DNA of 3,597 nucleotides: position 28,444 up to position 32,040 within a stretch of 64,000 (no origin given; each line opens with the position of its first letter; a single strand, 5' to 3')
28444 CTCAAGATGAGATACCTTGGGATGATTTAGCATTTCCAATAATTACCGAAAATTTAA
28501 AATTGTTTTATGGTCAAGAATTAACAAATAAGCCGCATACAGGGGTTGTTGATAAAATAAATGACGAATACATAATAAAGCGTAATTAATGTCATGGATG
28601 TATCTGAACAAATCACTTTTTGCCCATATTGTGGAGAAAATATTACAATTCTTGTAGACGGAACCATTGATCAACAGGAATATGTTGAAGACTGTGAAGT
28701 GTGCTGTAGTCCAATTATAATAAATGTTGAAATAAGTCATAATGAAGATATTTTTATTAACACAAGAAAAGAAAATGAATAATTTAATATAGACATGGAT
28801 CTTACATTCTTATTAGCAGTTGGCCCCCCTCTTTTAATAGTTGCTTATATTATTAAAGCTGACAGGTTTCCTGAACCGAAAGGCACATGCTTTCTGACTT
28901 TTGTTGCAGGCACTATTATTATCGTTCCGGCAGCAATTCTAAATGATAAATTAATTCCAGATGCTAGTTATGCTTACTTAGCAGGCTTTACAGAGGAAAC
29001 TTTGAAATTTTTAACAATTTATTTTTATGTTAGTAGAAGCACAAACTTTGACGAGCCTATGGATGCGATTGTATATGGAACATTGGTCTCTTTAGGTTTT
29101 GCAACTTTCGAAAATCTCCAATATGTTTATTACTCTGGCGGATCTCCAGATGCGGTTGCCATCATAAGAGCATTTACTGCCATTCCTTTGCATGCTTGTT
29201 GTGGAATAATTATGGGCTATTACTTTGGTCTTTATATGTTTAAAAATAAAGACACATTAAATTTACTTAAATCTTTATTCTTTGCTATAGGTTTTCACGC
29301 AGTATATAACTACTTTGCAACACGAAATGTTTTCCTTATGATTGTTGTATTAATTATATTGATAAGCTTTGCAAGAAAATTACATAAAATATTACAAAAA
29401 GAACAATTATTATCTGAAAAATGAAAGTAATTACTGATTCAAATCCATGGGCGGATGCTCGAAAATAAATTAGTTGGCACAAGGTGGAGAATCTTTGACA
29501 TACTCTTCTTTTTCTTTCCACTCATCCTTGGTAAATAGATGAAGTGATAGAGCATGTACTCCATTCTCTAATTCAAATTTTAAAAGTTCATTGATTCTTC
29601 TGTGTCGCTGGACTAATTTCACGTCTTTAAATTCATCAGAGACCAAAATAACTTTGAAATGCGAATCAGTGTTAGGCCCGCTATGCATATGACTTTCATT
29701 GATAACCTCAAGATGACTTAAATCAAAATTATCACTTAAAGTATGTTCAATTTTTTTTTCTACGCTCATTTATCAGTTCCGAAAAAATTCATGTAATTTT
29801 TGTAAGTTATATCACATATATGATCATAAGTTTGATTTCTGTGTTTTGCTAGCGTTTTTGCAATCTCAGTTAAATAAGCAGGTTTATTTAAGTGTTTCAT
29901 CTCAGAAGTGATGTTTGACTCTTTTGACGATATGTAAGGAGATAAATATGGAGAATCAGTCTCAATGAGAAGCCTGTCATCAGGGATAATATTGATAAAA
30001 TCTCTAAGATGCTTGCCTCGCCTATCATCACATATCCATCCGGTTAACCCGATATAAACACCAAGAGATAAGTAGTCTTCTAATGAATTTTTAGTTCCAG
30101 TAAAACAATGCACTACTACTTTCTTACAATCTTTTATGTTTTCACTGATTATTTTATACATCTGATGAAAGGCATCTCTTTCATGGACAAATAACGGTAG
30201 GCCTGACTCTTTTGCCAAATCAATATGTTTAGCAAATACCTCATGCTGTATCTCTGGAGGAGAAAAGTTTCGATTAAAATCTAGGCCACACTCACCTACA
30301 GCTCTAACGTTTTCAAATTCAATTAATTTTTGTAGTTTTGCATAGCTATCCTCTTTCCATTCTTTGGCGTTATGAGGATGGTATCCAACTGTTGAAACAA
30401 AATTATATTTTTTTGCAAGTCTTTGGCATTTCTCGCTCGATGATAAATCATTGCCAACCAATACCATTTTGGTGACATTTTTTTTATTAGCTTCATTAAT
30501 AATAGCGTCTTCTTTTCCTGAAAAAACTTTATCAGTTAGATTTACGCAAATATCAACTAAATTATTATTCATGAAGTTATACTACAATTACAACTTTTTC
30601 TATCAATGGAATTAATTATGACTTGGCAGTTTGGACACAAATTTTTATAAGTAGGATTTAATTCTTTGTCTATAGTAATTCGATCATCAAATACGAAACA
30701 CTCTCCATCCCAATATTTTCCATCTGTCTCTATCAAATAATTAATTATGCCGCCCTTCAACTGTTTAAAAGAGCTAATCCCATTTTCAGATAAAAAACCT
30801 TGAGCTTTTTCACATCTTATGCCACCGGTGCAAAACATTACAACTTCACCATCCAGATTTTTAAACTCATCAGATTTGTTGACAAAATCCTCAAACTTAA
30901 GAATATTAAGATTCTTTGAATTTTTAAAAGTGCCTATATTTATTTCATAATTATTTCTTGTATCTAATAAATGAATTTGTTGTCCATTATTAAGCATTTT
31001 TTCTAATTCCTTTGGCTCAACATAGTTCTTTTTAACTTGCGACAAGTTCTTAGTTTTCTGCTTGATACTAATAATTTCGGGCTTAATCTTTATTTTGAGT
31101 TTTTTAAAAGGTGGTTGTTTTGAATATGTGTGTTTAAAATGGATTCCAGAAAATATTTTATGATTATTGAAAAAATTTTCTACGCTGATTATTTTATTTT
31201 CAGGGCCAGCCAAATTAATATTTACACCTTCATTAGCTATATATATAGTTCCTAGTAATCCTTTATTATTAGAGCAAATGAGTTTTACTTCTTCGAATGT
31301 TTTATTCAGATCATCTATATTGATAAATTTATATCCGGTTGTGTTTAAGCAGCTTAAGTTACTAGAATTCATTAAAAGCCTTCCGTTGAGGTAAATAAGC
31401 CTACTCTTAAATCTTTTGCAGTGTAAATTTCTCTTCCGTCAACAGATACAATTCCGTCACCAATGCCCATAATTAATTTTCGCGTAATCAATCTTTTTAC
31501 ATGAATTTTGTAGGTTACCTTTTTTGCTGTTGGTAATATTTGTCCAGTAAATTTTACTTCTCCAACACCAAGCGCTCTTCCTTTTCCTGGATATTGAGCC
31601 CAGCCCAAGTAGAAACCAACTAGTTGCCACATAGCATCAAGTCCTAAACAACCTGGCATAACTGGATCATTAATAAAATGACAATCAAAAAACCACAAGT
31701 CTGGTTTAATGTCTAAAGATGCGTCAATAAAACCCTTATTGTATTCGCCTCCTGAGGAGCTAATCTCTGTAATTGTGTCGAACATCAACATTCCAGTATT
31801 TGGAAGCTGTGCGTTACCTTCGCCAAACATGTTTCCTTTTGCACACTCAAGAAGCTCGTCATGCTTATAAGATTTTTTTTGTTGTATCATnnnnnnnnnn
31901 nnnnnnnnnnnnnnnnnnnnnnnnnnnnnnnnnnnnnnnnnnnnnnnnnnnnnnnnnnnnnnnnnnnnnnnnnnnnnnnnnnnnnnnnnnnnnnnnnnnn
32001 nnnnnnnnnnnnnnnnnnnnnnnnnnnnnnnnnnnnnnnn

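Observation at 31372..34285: Membrane-lipid module: MerR-type regulator with 250-aa sensor domain co-transcribed with fabA, divergent from an AlkB-like hydroxylase/desaturase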

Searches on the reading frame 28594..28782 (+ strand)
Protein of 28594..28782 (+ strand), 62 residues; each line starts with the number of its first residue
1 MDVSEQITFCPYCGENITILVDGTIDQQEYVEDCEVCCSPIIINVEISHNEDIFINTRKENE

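Call 57: search_protein_families(library=pfam, proteins=[window:28594-28782:+], max_evalue=0.00001)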
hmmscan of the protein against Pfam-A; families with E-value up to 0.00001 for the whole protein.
window:28594-28782:+ (62 aa): 1 family
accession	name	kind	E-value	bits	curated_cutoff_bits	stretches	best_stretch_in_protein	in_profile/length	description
PF14255.11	Cys_rich_CPXG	-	1.1e-18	67.3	25.2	1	10-54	3-48/52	Cysteine-rich CPXCG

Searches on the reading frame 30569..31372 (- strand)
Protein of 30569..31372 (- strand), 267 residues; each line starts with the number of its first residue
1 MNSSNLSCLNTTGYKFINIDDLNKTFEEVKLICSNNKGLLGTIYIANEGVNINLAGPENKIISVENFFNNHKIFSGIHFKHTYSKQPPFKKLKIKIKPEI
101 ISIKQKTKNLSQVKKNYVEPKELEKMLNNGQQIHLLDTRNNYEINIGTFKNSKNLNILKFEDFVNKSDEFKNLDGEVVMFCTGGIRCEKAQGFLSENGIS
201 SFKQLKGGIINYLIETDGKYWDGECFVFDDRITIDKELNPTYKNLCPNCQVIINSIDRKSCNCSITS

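Call 3: search_protein_families(library=pfam, proteins=[window:30569-31372:-], max_evalue=0.1)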
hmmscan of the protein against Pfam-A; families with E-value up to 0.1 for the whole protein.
window:30569-31372:- (267 aa): 4 families
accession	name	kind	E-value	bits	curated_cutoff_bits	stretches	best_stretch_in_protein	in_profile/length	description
PF17773.7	UPF0176_N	-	4.1e-23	82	26.2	1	12-100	5-92/92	UPF0176 acylphosphatase like domain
PF00581.25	Rhodanese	-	5e-09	37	22.2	1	120-209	2-96/102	Rhodanese-like domain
PF12368.13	Rhodanese_C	-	0.005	17.6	26.9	1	222-263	1-38/66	Rhodanase C-terminal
PF20317.4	HTH_60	-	0.044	14.6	24.1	0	135-214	10-84/140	Helix-turn-helix domain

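Call 4: search_protein_families(library=ncbifam, proteins=[window:30569-31372:-], max_evalue=0.1)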
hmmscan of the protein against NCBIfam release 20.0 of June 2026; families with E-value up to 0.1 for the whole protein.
window:30569-31372:- (267 aa): 9 families
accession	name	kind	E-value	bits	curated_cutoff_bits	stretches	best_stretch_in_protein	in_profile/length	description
NF003703.0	PRK05320.1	equivalog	1.1e-64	218.7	331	1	8-260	3-261/280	sulfurtransferase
NF001133.1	PRK00142.1-1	equivalog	4.2e-64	216.3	170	1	14-235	5-228/229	oxygen-dependent tRNA uridine(34) hydroxylase TrhO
NF002397.0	PRK01415.1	equivalog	1.4e-44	152.7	280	1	12-242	9-241/247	hypothetical protein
NF045521.1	rhoda_near_glyco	subfamily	1.8e-11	44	145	1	106-213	8-109/144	rhodanese homology domain-containing protein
NF005902.0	PRK07878.1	equivalog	8.1e-09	34.8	647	1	112-214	283-383/392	adenylyltransferase/sulfurtransferase MoeZ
NF005646.0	PRK07411.1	equivalog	1.1e-07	31.3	633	1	100-217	264-384/390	molybdopterin-synthase adenylyltransferase MoeB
NF006444.0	PRK08762.1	equivalog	1.4e-06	27.2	449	1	109-211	6-106/387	molybdopterin-synthase adenylyltransferase MoeB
NF001195.0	PRK00162.1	equivalog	0.0086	16.4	102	1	118-209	7-93/108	thiosulfate sulfurtransferase GlpE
NF008751.0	PRK11784.1-3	equivalog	0.012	14.8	361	0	168-213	84-132/367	tRNA 2-selenouridine(34) synthase MnmH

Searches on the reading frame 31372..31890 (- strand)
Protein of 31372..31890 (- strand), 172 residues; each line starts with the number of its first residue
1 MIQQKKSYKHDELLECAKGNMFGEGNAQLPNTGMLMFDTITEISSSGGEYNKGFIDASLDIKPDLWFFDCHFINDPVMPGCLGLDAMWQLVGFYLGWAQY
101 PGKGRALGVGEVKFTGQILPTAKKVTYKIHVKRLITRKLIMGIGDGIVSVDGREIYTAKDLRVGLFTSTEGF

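Call 3: search_protein_families(library=pfam, proteins=[window:31372-31890:-], max_evalue=0.1)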
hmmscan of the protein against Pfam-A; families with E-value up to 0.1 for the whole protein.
window:31372-31890:- (172 aa): 1 family
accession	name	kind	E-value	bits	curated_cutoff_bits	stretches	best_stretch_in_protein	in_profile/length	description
PF07977.19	FabA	-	8e-48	162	23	1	29-159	1-138/138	FabA-like domain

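Call 4: search_protein_families(library=ncbifam, proteins=[window:31372-31890:-], max_evalue=0.1)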
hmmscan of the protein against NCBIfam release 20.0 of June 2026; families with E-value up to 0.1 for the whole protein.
window:31372-31890:- (172 aa): 5 families
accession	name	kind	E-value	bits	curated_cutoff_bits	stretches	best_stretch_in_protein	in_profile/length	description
NF003509.0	PRK05174.1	equivalog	4.5e-87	290.3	124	1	1-170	1-170/172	bifunctional 3-hydroxydecanoyl-ACP dehydratase/trans-2-decenoyl-ACP isomerase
TIGR01749.1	fabA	equivalog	5e-87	290.1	238.15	1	4-171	1-168/169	3-hydroxyacyl-[acyl-carrier-protein] dehydratase FabA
NF000582.1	PRK00006.1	equivalog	4.8e-07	29.8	113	1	34-158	15-131/137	3-hydroxyacyl-ACP dehydratase FabZ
TIGR01750.1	fabZ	equivalog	6.2e-07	29.3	155.15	1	57-156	33-133/141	3-hydroxyacyl-ACP dehydratase FabZ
NF009667.0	PRK13188.1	equivalog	1.2e-05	24.2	465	1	66-139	361-436/464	bifunctional UDP-3-O-[3-hydroxymyristoyl] N-acetylglucosamine deacetylase/3-hydroxyacyl-ACP dehydratase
